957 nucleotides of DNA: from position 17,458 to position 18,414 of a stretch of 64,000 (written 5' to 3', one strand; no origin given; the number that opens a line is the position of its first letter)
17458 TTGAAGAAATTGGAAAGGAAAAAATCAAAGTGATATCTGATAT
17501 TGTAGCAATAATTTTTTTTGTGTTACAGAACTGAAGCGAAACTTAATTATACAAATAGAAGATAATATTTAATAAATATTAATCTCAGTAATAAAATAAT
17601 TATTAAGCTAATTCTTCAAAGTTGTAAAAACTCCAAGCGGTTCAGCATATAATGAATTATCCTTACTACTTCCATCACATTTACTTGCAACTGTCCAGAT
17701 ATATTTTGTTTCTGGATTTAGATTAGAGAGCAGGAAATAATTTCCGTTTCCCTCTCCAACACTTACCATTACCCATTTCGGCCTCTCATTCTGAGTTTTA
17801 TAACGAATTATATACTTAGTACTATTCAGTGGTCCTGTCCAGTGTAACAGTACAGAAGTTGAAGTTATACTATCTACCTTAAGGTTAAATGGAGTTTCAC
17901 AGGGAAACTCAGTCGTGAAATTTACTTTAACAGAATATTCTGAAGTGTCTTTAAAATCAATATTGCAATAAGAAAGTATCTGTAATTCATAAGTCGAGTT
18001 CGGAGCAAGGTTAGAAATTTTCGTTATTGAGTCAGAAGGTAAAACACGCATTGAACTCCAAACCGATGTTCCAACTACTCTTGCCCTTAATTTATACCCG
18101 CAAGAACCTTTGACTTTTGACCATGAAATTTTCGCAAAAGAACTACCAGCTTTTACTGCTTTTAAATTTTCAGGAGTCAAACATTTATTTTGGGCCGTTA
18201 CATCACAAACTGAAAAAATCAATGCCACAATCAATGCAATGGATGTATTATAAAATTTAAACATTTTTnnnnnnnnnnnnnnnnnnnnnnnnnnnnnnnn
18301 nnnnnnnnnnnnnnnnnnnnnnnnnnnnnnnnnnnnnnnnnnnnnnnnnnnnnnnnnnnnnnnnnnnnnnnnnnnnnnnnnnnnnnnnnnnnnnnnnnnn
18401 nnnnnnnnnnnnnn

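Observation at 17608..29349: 11.7 kb translationally coupled operon: two giant T9SS adhesin-like proteins followed by two small double-FN3 proteins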

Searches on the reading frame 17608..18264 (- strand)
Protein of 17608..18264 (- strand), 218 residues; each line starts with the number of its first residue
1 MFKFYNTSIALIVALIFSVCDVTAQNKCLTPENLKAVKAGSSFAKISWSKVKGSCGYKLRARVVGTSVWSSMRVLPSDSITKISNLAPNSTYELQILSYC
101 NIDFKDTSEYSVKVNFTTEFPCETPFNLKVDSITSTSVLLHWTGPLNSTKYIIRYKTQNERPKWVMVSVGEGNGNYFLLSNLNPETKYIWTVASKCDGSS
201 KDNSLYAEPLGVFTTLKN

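Call 5: search_protein_families(library=pfam, proteins=[window:17608-18264:-], max_evalue=0.1)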
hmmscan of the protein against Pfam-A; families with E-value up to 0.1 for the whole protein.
window:17608-18264:- (218 aa): 7 families
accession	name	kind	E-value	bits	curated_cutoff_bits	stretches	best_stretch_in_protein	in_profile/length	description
PF00041.27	fn3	-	2.8e-17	63.1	25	2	124-204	2-78/84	Fibronectin type III domain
PF25059.1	FN3_DSCAM-DSCAML_C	-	1.7e-07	31.9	39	1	149-199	21-69/89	DSCAM/DSCAML C-terminal Fn3-like domain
PF16656.11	Pur_ac_phosph_N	-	6.8e-07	30.2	30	1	127-201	5-87/93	Purple acid Phosphatase, N-terminal domain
PF07198.17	DUF1410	-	0.0085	16.9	25.5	0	80-99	34-53/61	Protein of unknown function (DUF1410)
PF13205.12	Big_5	-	0.015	16.5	23.6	0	79-118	66-105/105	Bacterial Ig-like domain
PF16893.11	fn3_2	-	0.036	14.7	27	0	127-143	7-23/89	Fibronectin type III domain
PF25300.1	Fn3_Dep-1_3rd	-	0.06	13.7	26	0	127-199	2-76/85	Dep-1 third Fn3-like domain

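Call 6: search_protein_families(library=ncbifam, proteins=[window:17608-18264:-], max_evalue=0.1)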
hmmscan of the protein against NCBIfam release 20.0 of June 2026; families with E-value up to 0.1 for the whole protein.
window:17608-18264:- (218 aa): 0 families

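Call 11: find_homologous_proteins(query=window:17608-18264:-)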
Query window:17608-18264:- (218 aa): 3 proteins with E <= 0.001 among 101 candidates.
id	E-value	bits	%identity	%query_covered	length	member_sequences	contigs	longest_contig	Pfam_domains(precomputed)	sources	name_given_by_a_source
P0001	2.1e-141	486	100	100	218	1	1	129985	PF25059.2,PF00041.28,PF16656.12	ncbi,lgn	-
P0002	7.6e-82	292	60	99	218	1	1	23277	PF25059.2,PF00041.28,PF16656.12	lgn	-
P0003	2.6e-71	257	56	95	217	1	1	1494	PF25059.2,PF00041.28,PF16656.12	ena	-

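Call 12: find_encoding_contigs(protein=P0002, flank=10000, max_places=4)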
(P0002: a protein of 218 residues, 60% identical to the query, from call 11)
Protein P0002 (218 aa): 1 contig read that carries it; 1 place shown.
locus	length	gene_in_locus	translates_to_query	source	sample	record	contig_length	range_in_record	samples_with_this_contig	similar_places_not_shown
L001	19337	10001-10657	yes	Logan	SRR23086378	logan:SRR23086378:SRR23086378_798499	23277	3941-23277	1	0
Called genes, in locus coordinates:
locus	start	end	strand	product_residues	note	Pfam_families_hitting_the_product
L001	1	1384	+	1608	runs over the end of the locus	PF00801:PKD (faint), PF18911:PKD_4, PF06832:BiPBP_C (faint), PF18911:PKD_4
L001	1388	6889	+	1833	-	PF06832:BiPBP_C (faint), PF00801:PKD (faint), PF13895:Ig_2 (faint), PF16820:PKD_3 (faint), PF19081:Ig_7 (weak), PF18911:PKD_4 (weak), PF18962:Por_Secre_tail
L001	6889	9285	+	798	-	PF06739:SBBP (faint), PF18962:Por_Secre_tail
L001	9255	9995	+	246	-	PF00041:fn3 (weak)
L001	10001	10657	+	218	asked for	PF16656:Pur_ac_phosph_N (faint), PF25059:FN3_DSCAM-DSCAML_C (faint), PF00041:fn3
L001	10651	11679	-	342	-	PF00535:Glycos_transf_2, PF10111:Glyco_tranf_2_2, PF13641:Glyco_tranf_2_3, PF13632:Glyco_trans_2_3 (faint)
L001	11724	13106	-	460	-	PF20094:GWxTD_dom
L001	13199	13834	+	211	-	PF08889:WbqC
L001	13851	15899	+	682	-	PF00801:PKD (faint), PF18911:PKD_4 (weak), PF13585:CHU_C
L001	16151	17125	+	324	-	PF19300:BPD_transp_1_N (weak), PF00528:BPD_transp_1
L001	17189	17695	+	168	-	PF01202:SKI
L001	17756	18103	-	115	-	PF04237:YjbR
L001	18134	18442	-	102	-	PF01909:NTP_transf_2, PF18765:Polbeta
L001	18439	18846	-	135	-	PF08780:NTase_sub_bind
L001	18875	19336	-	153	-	?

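Call 13: find_encoding_contigs(protein=P0003, flank=10000, max_places=4)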
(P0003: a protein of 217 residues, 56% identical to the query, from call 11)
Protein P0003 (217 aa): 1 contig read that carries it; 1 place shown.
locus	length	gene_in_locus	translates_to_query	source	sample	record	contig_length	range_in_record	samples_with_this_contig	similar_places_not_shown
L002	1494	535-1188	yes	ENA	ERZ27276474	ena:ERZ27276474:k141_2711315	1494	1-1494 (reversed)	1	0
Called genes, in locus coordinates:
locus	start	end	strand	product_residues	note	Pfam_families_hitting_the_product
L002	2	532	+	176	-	?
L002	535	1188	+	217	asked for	PF00041:fn3, PF16656:Pur_ac_phosph_N (faint), PF25059:FN3_DSCAM-DSCAML_C (faint), PF00041:fn3 (weak)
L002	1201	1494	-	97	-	?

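Call 14: find_encoding_contigs(protein=P0001, flank=10000, max_places=4)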
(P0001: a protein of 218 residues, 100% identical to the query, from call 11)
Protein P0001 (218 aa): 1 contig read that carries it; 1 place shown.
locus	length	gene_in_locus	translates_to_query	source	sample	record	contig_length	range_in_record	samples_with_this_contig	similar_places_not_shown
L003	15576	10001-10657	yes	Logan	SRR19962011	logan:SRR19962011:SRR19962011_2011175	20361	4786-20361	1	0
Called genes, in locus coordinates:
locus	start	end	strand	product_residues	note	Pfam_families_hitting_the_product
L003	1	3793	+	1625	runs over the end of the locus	PF00801:PKD (faint), PF06832:BiPBP_C (faint), PF18911:PKD_4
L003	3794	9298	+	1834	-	PF06739:SBBP (faint), PF13895:Ig_2 (faint), PF00801:PKD (faint), PF16820:PKD_3 (faint), PF13927:Ig_3 (faint), PF18911:PKD_4 (faint), PF18962:Por_Secre_tail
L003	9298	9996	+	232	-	PF00041:fn3 (faint)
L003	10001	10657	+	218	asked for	PF25059:FN3_DSCAM-DSCAML_C (faint), PF16656:Pur_ac_phosph_N (faint), PF00041:fn3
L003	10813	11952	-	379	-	-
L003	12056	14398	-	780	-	PF13757:VIT_2, PF08487:VIT, PF00092:VWA, PF13519:VWA_2, PF13768:VWA_3, PF03544:TonB_C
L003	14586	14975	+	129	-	PF13781:DoxX_3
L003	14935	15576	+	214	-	?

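Call 23: find_related_loci(query=A2, collection=genome_contigs, flank=10000)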
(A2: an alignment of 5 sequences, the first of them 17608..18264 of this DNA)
Query A2 (218 aa) in genome_contigs; peptide patterns used: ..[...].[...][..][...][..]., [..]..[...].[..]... (x = any residue, [..] = any of these).
34 stretches matched a pattern; 1 encode a relative of the query (tblastn E <= 1e-3); 1 distinct loci.
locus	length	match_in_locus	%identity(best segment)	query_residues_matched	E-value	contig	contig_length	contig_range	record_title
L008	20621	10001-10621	47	9-215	3e-61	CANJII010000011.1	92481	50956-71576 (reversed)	MAG: Chitinophagaceae bacterium isolate RH-23may17-1171 genome assembly, contig: RH-23may17-C1665, whole genome shotgun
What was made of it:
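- One hit came from the species-genome scan (call 23).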

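Call 30: search_protein_representatives(alignment_id=A1)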
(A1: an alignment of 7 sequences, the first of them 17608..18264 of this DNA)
Query: 7 sequences, 219 profile positions. Proteins with E-value up to 0.001 (for the whole library): 21882; up to 1e-10: 9132; up to 1e-30: 1917. The best 150 are listed.
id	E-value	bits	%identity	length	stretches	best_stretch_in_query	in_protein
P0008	9.8e-285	953.4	-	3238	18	28-202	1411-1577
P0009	9.9e-189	639.5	-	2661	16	20-209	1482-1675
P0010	4.1e-186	631.0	-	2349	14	22-217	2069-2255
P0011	2.0e-182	618.9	-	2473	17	23-217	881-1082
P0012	1.4e-177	603.1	-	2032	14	26-206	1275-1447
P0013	5.3e-175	594.7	-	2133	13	23-199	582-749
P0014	7.0e-168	571.4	-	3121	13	27-203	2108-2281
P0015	3.2e-166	565.9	-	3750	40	108-211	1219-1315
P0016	3.9e-164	559.1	-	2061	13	24-206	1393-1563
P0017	1.9e-152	520.9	-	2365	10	24-199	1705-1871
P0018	1.3e-149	511.7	-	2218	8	26-199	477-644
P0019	1.3e-148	508.4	-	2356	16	26-200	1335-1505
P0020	6.4e-146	499.6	-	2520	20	10-202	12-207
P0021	1.7e-144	494.9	-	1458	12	28-207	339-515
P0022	7.3e-143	489.6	-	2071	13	20-201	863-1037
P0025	4.8e-140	480.4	-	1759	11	6-201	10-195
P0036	3.2e-125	431.9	-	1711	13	1-218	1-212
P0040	6.5e-122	421.1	-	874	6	22-217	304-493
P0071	2.5e-103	360.3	-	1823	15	1-199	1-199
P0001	9.1e-94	329.1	-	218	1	1-218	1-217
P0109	4.0e-89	313.9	-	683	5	19-217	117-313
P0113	1.9e-88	311.7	-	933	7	11-199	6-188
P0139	4.1e-82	291.0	-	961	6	11-207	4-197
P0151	3.0e-79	281.6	-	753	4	16-198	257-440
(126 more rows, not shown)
